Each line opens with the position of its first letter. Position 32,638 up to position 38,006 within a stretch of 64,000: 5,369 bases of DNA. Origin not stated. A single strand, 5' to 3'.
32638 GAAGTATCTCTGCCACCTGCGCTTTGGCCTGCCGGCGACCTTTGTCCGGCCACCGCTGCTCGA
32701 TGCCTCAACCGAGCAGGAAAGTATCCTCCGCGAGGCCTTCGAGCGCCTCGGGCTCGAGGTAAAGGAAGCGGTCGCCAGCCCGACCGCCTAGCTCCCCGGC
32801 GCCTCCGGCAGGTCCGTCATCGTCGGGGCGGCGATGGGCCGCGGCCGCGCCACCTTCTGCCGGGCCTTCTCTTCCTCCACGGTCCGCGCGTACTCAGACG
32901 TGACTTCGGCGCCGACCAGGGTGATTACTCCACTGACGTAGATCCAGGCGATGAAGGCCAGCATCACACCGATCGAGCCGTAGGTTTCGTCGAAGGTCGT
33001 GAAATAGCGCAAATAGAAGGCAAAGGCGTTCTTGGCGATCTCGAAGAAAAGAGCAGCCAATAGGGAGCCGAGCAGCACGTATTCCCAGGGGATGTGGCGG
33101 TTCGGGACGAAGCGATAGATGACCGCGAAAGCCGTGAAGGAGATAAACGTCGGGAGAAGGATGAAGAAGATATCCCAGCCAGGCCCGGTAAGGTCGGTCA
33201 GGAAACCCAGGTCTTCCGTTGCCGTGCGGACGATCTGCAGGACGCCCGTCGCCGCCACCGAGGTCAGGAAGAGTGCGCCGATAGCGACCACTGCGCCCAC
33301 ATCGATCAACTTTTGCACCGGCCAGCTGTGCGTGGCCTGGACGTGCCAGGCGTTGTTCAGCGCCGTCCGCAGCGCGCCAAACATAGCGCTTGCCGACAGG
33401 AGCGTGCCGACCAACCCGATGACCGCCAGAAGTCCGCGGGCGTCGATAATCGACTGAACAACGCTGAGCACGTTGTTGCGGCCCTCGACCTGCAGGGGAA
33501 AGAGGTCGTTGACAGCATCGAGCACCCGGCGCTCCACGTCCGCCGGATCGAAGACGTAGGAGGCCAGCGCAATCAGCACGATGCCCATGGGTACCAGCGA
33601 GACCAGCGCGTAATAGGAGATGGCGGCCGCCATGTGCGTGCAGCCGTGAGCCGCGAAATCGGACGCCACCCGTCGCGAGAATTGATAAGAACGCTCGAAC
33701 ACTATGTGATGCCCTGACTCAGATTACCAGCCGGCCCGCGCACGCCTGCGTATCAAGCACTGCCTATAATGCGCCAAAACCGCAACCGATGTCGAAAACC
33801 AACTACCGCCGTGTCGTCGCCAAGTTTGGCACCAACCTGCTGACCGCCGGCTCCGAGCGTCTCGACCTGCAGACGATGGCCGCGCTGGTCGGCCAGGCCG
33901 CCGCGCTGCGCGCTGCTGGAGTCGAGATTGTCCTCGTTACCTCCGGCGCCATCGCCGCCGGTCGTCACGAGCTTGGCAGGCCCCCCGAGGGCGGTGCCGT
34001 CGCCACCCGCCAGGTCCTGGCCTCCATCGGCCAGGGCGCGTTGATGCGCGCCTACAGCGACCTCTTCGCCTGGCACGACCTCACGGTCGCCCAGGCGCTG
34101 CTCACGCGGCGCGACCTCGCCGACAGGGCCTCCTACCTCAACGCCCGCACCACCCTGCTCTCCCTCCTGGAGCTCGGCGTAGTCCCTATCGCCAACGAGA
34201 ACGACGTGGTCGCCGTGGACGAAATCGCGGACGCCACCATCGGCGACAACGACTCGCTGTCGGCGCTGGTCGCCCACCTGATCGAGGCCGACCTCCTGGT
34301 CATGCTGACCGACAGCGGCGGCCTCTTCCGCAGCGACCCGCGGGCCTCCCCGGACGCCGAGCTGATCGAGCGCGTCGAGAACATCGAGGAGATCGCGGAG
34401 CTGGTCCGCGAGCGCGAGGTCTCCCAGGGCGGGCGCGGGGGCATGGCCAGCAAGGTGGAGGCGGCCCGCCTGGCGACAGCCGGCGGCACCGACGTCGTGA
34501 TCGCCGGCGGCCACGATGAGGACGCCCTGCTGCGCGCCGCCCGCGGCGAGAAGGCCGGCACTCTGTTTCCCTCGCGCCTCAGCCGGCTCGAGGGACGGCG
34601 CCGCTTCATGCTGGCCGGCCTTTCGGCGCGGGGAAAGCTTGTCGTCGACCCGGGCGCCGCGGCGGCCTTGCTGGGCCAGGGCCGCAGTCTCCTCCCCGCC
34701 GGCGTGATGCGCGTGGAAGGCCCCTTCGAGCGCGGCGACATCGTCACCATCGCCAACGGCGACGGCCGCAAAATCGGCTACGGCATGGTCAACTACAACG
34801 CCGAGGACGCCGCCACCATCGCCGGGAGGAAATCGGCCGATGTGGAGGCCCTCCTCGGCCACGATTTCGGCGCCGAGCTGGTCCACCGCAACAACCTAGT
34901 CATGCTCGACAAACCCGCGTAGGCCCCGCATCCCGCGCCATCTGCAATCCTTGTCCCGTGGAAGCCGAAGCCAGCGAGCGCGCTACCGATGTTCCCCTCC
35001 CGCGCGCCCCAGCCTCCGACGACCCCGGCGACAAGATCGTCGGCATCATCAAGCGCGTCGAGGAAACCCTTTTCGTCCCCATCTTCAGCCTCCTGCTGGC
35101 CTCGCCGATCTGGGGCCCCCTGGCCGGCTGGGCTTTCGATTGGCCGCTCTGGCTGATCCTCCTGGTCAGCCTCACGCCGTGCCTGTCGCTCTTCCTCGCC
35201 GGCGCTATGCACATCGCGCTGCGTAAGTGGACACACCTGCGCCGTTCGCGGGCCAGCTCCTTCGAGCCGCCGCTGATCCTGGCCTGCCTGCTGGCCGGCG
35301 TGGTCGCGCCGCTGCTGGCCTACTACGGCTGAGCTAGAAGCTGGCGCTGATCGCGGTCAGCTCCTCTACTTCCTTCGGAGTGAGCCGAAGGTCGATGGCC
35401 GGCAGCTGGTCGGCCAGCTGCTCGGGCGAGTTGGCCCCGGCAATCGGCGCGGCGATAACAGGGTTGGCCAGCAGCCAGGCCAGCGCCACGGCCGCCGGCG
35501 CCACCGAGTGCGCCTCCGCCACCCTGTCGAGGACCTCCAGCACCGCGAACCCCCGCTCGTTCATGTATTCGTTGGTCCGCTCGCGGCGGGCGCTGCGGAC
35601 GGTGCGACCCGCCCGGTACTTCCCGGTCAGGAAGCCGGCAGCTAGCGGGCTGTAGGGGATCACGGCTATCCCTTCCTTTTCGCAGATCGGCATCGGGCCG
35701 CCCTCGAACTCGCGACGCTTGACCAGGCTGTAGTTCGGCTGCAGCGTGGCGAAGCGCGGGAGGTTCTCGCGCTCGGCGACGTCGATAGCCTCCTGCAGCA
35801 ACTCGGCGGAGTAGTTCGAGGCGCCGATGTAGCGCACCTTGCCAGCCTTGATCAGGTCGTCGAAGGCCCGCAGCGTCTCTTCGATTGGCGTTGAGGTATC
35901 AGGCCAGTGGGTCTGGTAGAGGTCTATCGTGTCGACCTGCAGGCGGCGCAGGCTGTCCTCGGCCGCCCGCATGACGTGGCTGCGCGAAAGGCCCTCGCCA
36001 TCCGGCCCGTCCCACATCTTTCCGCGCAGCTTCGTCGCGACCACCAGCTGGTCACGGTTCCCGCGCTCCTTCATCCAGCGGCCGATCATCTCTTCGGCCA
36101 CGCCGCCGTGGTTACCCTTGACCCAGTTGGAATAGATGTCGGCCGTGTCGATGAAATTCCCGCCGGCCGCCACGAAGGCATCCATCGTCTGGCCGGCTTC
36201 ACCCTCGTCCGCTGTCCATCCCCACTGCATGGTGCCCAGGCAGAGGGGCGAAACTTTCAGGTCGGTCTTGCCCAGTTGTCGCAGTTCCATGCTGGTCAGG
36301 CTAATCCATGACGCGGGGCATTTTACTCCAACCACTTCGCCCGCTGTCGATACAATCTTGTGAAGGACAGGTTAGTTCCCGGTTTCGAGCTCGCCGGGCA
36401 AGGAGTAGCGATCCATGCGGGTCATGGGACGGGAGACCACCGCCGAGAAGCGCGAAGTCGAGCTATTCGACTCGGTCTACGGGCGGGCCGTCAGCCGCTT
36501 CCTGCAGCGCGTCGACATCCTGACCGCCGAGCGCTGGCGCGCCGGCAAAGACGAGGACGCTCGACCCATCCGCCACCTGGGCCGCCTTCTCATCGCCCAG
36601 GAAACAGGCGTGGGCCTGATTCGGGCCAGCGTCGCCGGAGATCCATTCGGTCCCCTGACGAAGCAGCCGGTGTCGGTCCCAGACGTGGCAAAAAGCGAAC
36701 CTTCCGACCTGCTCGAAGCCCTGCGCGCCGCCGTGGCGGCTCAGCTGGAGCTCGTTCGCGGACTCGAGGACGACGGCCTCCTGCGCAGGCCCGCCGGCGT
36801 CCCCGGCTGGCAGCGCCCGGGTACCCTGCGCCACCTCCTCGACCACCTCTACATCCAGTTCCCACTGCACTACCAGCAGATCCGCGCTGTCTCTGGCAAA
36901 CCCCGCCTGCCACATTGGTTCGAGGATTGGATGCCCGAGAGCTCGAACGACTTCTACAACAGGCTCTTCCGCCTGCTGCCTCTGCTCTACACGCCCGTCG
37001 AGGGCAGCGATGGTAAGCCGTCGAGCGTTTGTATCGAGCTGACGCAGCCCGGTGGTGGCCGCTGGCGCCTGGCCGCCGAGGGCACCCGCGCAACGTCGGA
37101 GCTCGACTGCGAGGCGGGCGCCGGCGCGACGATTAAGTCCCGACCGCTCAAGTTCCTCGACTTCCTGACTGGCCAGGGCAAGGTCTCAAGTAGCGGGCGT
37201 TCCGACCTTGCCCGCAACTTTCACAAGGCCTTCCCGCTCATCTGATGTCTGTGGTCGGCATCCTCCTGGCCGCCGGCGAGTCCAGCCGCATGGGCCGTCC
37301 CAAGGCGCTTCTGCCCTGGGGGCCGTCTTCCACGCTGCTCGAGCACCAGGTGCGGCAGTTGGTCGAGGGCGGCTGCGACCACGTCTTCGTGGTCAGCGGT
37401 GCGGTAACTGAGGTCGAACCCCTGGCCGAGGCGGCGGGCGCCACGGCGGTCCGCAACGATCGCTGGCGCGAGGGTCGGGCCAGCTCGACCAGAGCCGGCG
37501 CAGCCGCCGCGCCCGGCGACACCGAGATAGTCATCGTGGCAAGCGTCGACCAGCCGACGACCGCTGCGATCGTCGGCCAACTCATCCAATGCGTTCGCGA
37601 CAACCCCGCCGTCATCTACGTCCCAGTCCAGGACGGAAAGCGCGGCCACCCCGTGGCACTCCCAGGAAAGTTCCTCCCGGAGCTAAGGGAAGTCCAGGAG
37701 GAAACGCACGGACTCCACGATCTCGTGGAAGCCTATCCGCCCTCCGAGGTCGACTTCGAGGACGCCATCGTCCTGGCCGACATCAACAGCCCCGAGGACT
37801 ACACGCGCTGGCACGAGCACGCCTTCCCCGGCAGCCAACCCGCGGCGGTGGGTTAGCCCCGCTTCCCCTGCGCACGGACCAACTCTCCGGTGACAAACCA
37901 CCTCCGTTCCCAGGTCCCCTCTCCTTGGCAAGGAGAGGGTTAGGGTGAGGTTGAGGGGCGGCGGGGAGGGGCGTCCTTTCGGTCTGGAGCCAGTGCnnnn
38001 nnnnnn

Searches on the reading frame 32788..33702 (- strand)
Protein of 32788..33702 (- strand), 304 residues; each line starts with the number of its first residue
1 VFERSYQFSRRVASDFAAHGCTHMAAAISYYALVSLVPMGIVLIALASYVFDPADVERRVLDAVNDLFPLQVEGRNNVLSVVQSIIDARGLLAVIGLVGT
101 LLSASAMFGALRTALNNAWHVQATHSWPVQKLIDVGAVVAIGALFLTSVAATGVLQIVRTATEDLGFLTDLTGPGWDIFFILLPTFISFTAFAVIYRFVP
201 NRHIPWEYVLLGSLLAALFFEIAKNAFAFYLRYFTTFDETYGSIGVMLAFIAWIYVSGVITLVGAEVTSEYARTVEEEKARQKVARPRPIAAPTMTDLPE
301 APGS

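Call 32: search_protein_families(library=pfam, proteins=[window:32788-33702:-], max_evalue=0.00001)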
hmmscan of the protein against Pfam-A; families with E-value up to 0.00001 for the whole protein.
window:32788-33702:- (304 aa): 1 family
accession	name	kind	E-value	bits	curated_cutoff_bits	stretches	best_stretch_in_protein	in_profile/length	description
PF03631.20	Virul_fac_BrkB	-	1.5e-59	202.2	33.7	1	19-273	3-257/259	Virulence factor BrkB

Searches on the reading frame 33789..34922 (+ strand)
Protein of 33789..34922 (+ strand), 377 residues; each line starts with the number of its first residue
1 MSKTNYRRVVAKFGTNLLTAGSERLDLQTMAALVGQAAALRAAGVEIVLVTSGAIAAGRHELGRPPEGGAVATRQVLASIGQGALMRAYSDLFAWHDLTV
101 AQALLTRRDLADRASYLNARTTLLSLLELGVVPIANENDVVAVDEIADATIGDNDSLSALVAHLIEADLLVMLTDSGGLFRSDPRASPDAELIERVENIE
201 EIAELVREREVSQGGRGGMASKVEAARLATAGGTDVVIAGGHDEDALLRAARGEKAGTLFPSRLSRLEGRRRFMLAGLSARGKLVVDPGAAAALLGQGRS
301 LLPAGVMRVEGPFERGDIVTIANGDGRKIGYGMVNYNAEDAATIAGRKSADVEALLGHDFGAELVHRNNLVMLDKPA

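Call 32: search_protein_families(library=pfam, proteins=[window:33789-34922:+], max_evalue=0.00001)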
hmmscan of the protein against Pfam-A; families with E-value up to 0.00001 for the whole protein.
window:33789-34922:+ (377 aa): 2 families
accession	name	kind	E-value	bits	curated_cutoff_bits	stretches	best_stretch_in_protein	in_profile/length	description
PF00696.33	AA_kinase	-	1e-40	140.4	24.9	1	8-239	2-233/234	Amino acid kinase family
PF01472.26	PUA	-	2.7e-20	72.5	24.8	1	282-355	1-73/74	PUA domain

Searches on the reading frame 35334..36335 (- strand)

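Call 37: search_protein_families(library=pfam, proteins=[window:35334-36335:-], max_evalue=0.00001)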
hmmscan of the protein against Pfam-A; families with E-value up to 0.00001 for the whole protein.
window:35334-36335:- (333 aa): 1 family
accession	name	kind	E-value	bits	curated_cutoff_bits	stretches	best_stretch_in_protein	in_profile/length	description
PF00248.27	Aldo_ket_red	-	1.4e-82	277.5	24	1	30-330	1-290/291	Aldo/keto reductase family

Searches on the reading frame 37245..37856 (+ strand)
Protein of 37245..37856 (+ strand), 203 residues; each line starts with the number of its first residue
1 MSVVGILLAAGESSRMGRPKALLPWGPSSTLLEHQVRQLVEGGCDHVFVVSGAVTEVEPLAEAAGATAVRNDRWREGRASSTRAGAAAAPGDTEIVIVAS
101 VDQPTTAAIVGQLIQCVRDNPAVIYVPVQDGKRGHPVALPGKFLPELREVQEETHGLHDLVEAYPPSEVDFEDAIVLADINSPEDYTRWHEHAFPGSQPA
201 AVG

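Call 37: search_protein_families(library=pfam, proteins=[window:37245-37856:+], max_evalue=0.00001)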
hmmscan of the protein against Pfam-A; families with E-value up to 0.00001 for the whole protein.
window:37245-37856:+ (203 aa): 1 family
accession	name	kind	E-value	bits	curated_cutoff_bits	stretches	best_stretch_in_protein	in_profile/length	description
PF12804.13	NTP_transf_3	-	7.1e-35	121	27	1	5-164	1-157/160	MobA-like NTP transferase domain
